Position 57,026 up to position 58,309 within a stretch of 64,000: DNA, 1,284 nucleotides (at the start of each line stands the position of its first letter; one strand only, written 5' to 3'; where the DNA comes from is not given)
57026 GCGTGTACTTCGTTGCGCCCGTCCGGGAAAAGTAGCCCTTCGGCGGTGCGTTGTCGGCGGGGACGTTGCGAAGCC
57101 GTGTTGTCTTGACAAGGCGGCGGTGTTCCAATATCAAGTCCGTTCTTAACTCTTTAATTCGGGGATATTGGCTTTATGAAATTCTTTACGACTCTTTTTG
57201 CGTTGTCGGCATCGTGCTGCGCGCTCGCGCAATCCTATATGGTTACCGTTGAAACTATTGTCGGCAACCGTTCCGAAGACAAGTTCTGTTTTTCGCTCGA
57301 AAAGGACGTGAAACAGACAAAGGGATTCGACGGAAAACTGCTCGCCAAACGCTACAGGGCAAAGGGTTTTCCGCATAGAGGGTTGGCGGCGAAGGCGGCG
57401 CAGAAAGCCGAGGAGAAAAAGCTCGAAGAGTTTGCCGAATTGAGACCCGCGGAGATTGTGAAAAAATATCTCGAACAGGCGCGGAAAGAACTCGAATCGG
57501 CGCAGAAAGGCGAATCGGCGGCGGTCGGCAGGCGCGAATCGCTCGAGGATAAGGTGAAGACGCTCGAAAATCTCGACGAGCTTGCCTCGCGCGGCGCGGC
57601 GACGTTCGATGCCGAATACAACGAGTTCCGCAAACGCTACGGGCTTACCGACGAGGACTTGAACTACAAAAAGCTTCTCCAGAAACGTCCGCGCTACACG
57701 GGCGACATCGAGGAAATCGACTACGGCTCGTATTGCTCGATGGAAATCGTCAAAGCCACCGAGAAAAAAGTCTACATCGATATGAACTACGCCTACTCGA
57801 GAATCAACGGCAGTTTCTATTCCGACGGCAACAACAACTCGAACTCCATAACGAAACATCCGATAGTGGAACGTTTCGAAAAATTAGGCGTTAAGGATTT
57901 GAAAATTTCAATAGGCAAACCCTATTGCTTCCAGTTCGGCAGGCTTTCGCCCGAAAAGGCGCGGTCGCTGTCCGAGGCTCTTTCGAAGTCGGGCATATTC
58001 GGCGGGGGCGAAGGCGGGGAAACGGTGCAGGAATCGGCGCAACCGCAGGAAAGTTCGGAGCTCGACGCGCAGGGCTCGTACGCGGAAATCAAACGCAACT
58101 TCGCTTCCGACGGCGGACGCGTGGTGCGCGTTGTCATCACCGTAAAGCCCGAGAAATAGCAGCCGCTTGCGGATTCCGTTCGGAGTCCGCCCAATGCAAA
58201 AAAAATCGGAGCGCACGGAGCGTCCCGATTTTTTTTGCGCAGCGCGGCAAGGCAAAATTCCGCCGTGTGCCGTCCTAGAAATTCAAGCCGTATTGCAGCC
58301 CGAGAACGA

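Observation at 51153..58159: Tandem triplet of diverged membrane-anchored paralogs plus a secreted coiled-coil protein: a 7-kb envelope module with no recognisable family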

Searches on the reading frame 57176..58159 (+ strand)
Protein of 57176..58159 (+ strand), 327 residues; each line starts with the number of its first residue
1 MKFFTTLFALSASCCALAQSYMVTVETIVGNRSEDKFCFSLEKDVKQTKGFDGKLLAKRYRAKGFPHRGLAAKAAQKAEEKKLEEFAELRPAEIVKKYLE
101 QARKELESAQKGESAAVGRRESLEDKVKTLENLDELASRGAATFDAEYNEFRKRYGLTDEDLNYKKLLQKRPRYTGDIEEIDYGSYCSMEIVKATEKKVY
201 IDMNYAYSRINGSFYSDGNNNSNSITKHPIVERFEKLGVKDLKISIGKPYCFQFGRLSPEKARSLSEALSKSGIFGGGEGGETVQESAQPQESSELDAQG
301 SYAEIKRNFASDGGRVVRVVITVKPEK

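Call 3: search_protein_families(library=pfam, proteins=[window:57176-58159:+], max_evalue=1)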
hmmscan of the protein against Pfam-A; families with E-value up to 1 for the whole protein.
window:57176-58159:+ (327 aa): 4 families
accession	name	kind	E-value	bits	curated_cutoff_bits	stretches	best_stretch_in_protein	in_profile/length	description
PF23833.1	DUF7203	-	0.04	14.5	27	1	95-156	22-86/109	Family of unknown function (DUF7203)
PF19848.4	DUF6323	-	0.057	13.6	30.6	1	147-233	4-93/127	Family of unknown function (DUF6323)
PF07768.16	PVL_ORF50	-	0.08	13.7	27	1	41-154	14-113/116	PVL ORF-50-like family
PF11490.13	DNA_pol3_a_NII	-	0.43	10.9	26.3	1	55-114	53-112/117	DNA polymerase III polC-type N-terminus II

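Call 4: search_protein_families(library=ncbifam, proteins=[window:57176-58159:+], max_evalue=1)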
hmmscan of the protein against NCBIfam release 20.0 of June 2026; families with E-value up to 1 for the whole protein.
window:57176-58159:+ (327 aa): 0 families

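Call 44: find_homologous_proteins(query=window:57176-58159:+, max_evalue=0.01)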
Query window:57176-58159:+ (327 aa): 27 proteins with E <= 0.01 among 5904 candidates.
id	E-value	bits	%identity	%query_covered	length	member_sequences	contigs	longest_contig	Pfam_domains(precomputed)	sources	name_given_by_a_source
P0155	3.5e-200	682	97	100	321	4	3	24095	-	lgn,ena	-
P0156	6.4e-196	668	94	100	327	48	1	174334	-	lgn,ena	-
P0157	7.8e-181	618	87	100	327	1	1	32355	-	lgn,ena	-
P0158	6.5e-123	428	60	96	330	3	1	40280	-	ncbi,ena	-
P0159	1.8e-119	417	61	100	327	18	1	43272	-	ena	-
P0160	6.7e-117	408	59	100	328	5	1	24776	-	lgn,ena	-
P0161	4.2e-116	406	60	100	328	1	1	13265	-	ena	-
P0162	1.1e-115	404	60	99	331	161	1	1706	-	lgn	-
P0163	4.8e-114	399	59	100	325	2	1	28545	-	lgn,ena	-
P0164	4.4e-108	379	57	99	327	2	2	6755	-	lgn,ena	-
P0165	8.8e-108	378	54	100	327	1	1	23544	-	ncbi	-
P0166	1.7e-106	374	54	100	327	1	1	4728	-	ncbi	-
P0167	1.4e-105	371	54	96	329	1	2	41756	-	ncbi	-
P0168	3.7e-105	370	53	100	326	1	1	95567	-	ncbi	-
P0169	1.7e-103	364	53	99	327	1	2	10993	-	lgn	-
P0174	5.4e-81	290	46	98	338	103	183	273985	-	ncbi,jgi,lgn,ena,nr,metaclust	ncbi:unknown [Coraliomargarita sp. CAG:312]|nr:unknown [Coraliomargarita sp. CAG:312]|metaclust:stat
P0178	2.2e-71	259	45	98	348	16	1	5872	-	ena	-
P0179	4.1e-71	258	43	96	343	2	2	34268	-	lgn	-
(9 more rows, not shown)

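Call 47: find_encoding_contigs(protein=P0174, flank=10000, max_places=1)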
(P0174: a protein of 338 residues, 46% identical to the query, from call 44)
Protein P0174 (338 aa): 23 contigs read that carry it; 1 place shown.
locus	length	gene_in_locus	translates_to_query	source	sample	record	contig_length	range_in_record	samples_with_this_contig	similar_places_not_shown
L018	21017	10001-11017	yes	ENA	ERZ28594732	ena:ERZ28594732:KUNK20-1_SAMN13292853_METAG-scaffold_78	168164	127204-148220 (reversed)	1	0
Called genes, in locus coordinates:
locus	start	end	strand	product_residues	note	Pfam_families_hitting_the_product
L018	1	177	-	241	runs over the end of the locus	PF01209:Ubie_methyltran, PF13489:Methyltransf_23, PF13847:Methyltransf_31, PF08241:Methyltransf_11, PF08242:Methyltransf_12, PF13649:Methyltransf_25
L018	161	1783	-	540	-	PF00493:MCM (weak), PF00004:AAA, PF07724:AAA_2, PF13401:AAA_22 (faint), PF10431:ClpB_D2-small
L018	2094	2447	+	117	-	PF00216:Bac_DNA_binding, PF18291:HU-HIG (weak)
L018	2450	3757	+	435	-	PF13393:tRNA-synt_His, PF00587:tRNA-synt_2b (weak), PF03129:HGTP_anticodon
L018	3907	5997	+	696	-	-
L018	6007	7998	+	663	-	-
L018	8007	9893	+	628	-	-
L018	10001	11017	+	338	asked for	-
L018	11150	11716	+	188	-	PF00132:Hexapep, PF14602:Hexapep_2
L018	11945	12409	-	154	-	-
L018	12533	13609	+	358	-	PF00483:NTP_transferase, PF12804:NTP_transf_3 (weak), PF22640:ManC_GMP_beta-helix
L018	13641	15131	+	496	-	PF01336:tRNA_anti-codon, PF00152:tRNA-synt_2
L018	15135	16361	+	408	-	PF12704:MacB_PCD, PF02687:FtsX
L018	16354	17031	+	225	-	PF00005:ABC_tran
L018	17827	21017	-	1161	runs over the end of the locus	PF13320:GH123_cat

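Call 48: find_encoding_contigs(protein=P0179, flank=10000, max_places=1)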
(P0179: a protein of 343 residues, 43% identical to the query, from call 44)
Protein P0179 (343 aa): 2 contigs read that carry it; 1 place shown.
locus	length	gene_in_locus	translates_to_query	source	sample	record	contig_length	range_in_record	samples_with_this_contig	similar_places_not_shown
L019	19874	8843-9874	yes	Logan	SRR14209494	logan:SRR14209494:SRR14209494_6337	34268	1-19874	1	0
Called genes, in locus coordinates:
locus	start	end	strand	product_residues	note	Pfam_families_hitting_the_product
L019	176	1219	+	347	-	PF28530:DUF8426, PF04471:Mrr_cat, PF22722:NA-iREase1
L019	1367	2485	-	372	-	PF01263:Aldose_epim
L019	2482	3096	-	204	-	PF01725:Ham1p_like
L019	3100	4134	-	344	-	PF01966:HD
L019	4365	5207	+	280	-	-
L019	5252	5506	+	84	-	-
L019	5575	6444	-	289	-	PF06325:PrmA, PF13847:Methyltransf_31, PF08241:Methyltransf_11 (weak), PF13649:Methyltransf_25 (weak)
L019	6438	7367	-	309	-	PF01134:GIDA (faint), PF01266:DAO (faint), PF07992:Pyr_redox_2, PF12831:FAD_oxidored (faint), PF13738:Pyr_redox_3, PF00070:Pyr_redox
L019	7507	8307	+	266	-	PF01026:TatD_DNase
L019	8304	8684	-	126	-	-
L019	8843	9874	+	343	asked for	-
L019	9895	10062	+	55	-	PF00301:Rubredoxin, PF21349:RUBY_RBDX (faint)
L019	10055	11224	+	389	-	PF00753:Lactamase_B, PF19583:ODP, PF00258:Flavodoxin_1 (weak)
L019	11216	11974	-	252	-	PF04452:Methyltrans_RNA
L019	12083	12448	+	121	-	PF00550:PP-binding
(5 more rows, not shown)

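Call 49: find_encoding_contigs(protein=P0178, flank=10000, max_places=1)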
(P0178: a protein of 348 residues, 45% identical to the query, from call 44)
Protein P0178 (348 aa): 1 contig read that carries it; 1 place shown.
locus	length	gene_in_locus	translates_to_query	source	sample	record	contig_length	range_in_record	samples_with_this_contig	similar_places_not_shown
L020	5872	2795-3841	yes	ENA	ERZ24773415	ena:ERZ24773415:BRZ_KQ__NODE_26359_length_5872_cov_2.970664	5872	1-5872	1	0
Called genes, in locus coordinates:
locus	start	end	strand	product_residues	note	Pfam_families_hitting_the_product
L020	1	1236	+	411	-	?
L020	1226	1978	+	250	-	PF01209:Ubie_methyltran, PF13489:Methyltransf_23, PF08241:Methyltransf_11, PF08242:Methyltransf_12, PF13649:Methyltransf_25, PF13847:Methyltransf_31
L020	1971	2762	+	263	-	PF00849:PseudoU_synth_2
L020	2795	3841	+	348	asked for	-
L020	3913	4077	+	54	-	PF00301:Rubredoxin, PF21349:RUBY_RBDX (faint)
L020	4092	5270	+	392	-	PF00753:Lactamase_B, PF19583:ODP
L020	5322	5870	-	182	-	?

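Call 54: predict_structure(alignment_id=A5)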
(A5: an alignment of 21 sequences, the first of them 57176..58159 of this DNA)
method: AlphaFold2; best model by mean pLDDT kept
length: 327 residues; sequences in the alignment: 21
mean_pLDDT: 73.1   pTM: 0.49
mean pLDDT of the five models: 73.1, 72.1, 70.5, 70.3, 64.4
residues with pLDDT >= 90: 48; 70-90: 174; 50-70: 47; < 50: 58
segments of 3 or more residues with pLDDT < 50: 57-67, 171-179, 218-225, 264-292
pLDDT, mean of each block of 10 residues (from residue 1): 69 60 92 89 84 53 46 78 81 82 89 86 88 87 87 83 72 44 78 89 83 56 53 79 92 80 45 31 29 71 89 87 88
secondary structure, 60 per line:
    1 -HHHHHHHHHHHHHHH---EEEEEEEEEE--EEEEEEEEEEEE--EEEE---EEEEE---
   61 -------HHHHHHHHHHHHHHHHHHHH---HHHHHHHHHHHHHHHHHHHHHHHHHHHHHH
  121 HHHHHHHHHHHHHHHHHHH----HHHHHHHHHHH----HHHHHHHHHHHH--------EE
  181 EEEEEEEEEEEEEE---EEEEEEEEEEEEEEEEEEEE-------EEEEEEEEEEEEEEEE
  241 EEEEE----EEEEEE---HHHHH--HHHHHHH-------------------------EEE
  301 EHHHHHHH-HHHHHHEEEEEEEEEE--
elements in order: H2-16 E20-29 E32-43 E46-49 E53-57 H68-87 H91-139 H144-154 H159-170 E179-194 E198-217 E225-245 E250-255 H259-263 H266-272 E298-301 H302-308 H310-315 E316-325
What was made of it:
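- Checked: D has a signal peptide (ALA|QS), a long helical segment and a disordered Gly/acidic linker (call 54).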

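Call 56: search_solved_structures(query=A5, max_evalue=10)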
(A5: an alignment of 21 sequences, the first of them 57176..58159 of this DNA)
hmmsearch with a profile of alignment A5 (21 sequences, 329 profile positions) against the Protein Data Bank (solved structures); distinct sequences matched with E-value up to 10: 33.
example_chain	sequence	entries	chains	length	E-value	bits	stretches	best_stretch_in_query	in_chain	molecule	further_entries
4lin_A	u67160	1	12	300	0.0044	19.8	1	68-158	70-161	Tail needle protein gp26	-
6zrk_D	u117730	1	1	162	0.027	17.2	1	85-194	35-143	Hemagglutinin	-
6v46_B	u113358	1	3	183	0.058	16.1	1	85-175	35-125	Hemagglutinin HA2 chain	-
6jfv_B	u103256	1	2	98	0.081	15.6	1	86-169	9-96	Keratin, type II cytoskeletal 5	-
9kns_A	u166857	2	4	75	0.1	15.3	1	97-157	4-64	Protein Hook homolog 3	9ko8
3tnu_B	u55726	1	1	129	0.24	14.1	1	91-171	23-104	Keratin, type II cytoskeletal 5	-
9e2g_3V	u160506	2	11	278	0.27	13.9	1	67-171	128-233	Enkurin domain-containing protein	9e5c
9s4q_25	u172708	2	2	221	0.29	13.8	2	77-183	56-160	Kinetochore protein SPC25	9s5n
4zry_B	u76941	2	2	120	0.33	13.6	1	102-171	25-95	Keratin, type II cytoskeletal 1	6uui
5b7w_A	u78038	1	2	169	0.34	13.6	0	54-153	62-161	UPF0234 protein XC_3703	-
2poh_A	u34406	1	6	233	0.36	13.5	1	67-149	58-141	Head completion protein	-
1wyy_A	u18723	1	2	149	0.37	13.5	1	93-180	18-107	E2 Glycoprotein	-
4zkp_A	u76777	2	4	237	0.39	13.4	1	67-149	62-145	Tail needle protein gp26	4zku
3c9i_A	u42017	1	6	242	0.39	13.4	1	67-149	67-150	Tail needle protein gp26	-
4zxq_A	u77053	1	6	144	0.41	13.3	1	66-148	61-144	Tail needle protein gp26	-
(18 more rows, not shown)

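Call 57: search_protein_families(library=pfam, alignment_id=A5, max_evalue=0.1)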
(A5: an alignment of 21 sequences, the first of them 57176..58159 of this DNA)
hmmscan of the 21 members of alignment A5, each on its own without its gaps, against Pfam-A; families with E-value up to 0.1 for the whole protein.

A. member 1, window:57176-58159:+ (327 aa): 3 families
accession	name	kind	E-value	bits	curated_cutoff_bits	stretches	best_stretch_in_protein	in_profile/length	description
PF23833.1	DUF7203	-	0.04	14.5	27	1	95-156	22-86/109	Family of unknown function (DUF7203)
PF19848.4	DUF6323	-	0.057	13.6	30.6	0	147-233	4-93/127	Family of unknown function (DUF6323)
PF07768.16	PVL_ORF50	-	0.08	13.7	27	0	41-154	14-113/116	PVL ORF-50-like family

B. families by the number of members that match (of 21 scanned): 39 families (the first 25 are shown)
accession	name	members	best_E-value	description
PF11559.13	ADIP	5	6.2e-05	Afadin- and alpha -actinin-Binding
PF04281.18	Tom22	3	0.00043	Mitochondrial import receptor subunit Tom22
PF07445.17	PriC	3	0.021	Primosomal replication protein priC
PF07768.16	PVL_ORF50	3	0.026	PVL ORF-50-like family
PF22909.1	Caulimovir_coat_dom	3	0.034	Caulimovirus coat protein, conserved domain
PF11180.13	DUF2968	2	0.002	Protein of unknown function (DUF2968)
PF10482.14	CtIP_N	2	0.0084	Tumour-suppressor protein CtIP N-terminal domain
PF23833.1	DUF7203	2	0.013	Family of unknown function (DUF7203)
PF23432.1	DUF7118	2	0.051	Domain of unknown function (DUF7118)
PF05266.19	DUF724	1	0.002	Protein of unknown function (DUF724)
PF19502.5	DUF6036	1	0.011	Nucleotidyltransferase of unknown function (DUF6036)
PF05622.17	HOOK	1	0.011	HOOK protein coiled-coil region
PF05667.16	CCDC22_CC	1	0.014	CCDC22 protein coiled-coil region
PF05010.19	TACC_C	1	0.014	Transforming acidic coiled-coil-containing protein (TACC), C-terminal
PF08614.16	ATG16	1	0.017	Autophagy protein 16 (ATG16)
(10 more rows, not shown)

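Call 58: fold_search(model_id=the predicted structure, library=pdb)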
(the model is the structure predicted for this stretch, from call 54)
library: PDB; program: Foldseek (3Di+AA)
matches with E <= 10: 87; with E <= 0.001: 0
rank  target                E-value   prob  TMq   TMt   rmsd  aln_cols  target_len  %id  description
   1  9u5s_A                8.6e-03  0.98  0.21  0.15  13.7       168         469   10  The structure of the BfpBG complex in the T4bP system (released 2025-11-05)
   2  9wfd_A                8.6e-03  0.80  0.18  0.14  18.7       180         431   10  Cryo-EM structure of the Type II secretion system protein from Acidithiobacillus caldus (released 2025-11-19)
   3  8jvb_A                9.1e-03  0.75  0.17  0.15  18.7       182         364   10  Cryo-EM structure of the Type II secretion system protein from Acidithiobacillus caldus (released 2024-07-03)
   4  9k8v_A                8.2e-02  0.51  0.17  0.15  19.5       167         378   10  Cryo-EM structure of the Type II secretion system protein from Vibrio cholerae (released 2025-10-29)
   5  8co1_A1               9.2e-02  0.33  0.14  0.08  18.4       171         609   11  Type II Secretion System (released 2024-04-10)
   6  6hcg_A                1.3e-01  0.30  0.16  0.09  18.0       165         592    7  Klebsiella pneumoniae type II secretion system outer membrane complex. PulD, PulS and PulC HR domain. (released 2019-11-27)
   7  6i1x_A                1.5e-01  0.33  0.16  0.11  18.4       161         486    9  Aeromonas hydrophila ExeD (released 2019-04-10)
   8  5wq7_A                2.1e-01  0.30  0.16  0.12  18.1       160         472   11  CryoEM structure of type II secretion system secretin GspD in E.coli K12 (released 2016-12-28)
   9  8odn_A                2.8e-01  0.21  0.16  0.20  18.2       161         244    7  RcpA-TadD with C13 symmetry from the Pseudomonas aeruginosa Tight Adherence Secretion System (released 2023-09-27)
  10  5wq8_A                3.8e-01  0.15  0.16  0.11  18.3       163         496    7  CryoEM structure of type II secretion system secretin GspD in Vibrio cholerae (released 2016-12-28)
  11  5wln_A                4.3e-01  0.16  0.16  0.13  17.1       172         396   10  Cryo-EM structure of the T2SS secretin XcpQ from Pseudomonas aeruginosa (released 2017-10-25)
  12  6w6m_A                6.3e-01  0.23  0.19  0.15  16.2       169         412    6  Single particle cryoEM structure of V. cholerae Type IV competence pilus secretin PilQ (released 2020-10-14)
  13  4zor_A                6.3e-01  0.09  0.11  0.22  17.1       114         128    9  The structure of the S37P MS2 viral capsid assembly. (released 2016-09-07)
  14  1bms_A                7.4e-01  0.09  0.10  0.20  15.8       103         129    5  CRYSTAL STRUCTURE OF MS2 CAPSIDS WITH MUTATIONS IN THE SUBUNIT FG LOOP (released 1996-03-08)
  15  8y3v_B                7.9e-01  0.06  0.09  0.16  16.5       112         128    9  The self-assembled nanotube of CPC46A/Q70V (released 2024-11-06)
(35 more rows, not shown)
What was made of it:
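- On Secretins (gene D): The top fold hits are secretins, but with TM 0.08-0.21 and rmsd 13-19 A (call 58).
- Closest known: Secretins. Same: Secretins are the top PDB fold hits for the D model (call 58).
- The best PDB hits of the D model are secretins: BfpB at 8.6e-3 (probability 0.98), then T2SS GspD, PulD, ExeD, RcpA, PilQ and InvG (call 58).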

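Call 74: search_protein_families(library=padloc, proteins=[window:57176-58159:+], max_evalue=0.01)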
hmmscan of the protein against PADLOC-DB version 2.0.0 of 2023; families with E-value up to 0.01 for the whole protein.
window:57176-58159:+ (327 aa): 1 family
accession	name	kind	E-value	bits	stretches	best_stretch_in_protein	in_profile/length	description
PDLC02972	SWIM_XIII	-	0.0082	12.8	0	85-173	338-424/509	-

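Call 75: search_protein_families(library=phrogs, proteins=[window:57176-58159:+], max_evalue=0.01)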
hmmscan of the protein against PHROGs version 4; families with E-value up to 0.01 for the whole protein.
window:57176-58159:+ (327 aa): 0 families

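Call 82: fold_search(model_id=the predicted structure, library=viral)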
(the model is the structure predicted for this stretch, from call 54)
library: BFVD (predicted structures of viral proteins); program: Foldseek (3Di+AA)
matches with E <= 10: 160; with E <= 0.001: 0
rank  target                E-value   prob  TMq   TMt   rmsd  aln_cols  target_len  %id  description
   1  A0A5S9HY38            1.0e-01  0.21  0.11  0.17  28.0       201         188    8  Uncharacterized protein [Tenacibaculum phage PTm1]
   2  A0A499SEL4            5.0e-01  0.15  0.13  0.28  17.6       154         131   15  (no name in the UniProt tables at hand)
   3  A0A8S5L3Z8            5.9e-01  0.06  0.07  0.15  16.9       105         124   13  Coat protein [ssRNA phage SRR5466725_21]
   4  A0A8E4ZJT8            8.6e-01  0.08  0.11  0.19  20.2       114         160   11  Uncharacterized protein [Olleya phage Harreka_1]
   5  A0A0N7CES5            9.6e-01  0.04  0.07  0.17  19.7       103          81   14  Uncharacterized protein [Salmonella phage 38]
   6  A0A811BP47            1.1e+00  0.05  0.09  0.09  16.7       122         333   10  Uncharacterized protein [Pandoravirus japonicus]
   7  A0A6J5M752            1.1e+00  0.04  0.08  0.09  12.1        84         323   18  Uncharacterized protein [uncultured Caudovirales phage]
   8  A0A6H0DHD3            1.1e+00  0.03  0.08  0.07  33.8       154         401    8  RNA-dependent RNA polymerase [Bruce virus]
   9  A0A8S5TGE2            1.1e+00  0.02  0.07  0.10  21.1       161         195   16  Uncharacterized protein [Phage sp. ctL4h4]
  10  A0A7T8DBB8            1.3e+00  0.06  0.10  0.12  22.5       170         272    7  Major capsid protein (Fragment) [Cyprinid herpesvirus 2]
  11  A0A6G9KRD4            1.4e+00  0.08  0.12  0.14  23.5       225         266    8  (no name in the UniProt tables at hand)
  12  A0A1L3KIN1            1.6e+00  0.04  0.09  0.17  15.3       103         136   11  Capsid protein [Wenzhou levi-like virus 3]
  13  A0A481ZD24            1.7e+00  0.06  0.13  0.29  13.3       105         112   13  Uncharacterized protein [Pithovirus LCPAC406]
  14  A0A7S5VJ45            1.8e+00  0.06  0.15  0.19  37.1       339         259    8  (no name in the UniProt tables at hand)
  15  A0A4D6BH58            1.8e+00  0.04  0.08  0.10  14.2       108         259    9  (no name in the UniProt tables at hand)
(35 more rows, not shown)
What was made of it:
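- Tried and rejected: The viral structure library gave nothing for D (call 82).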
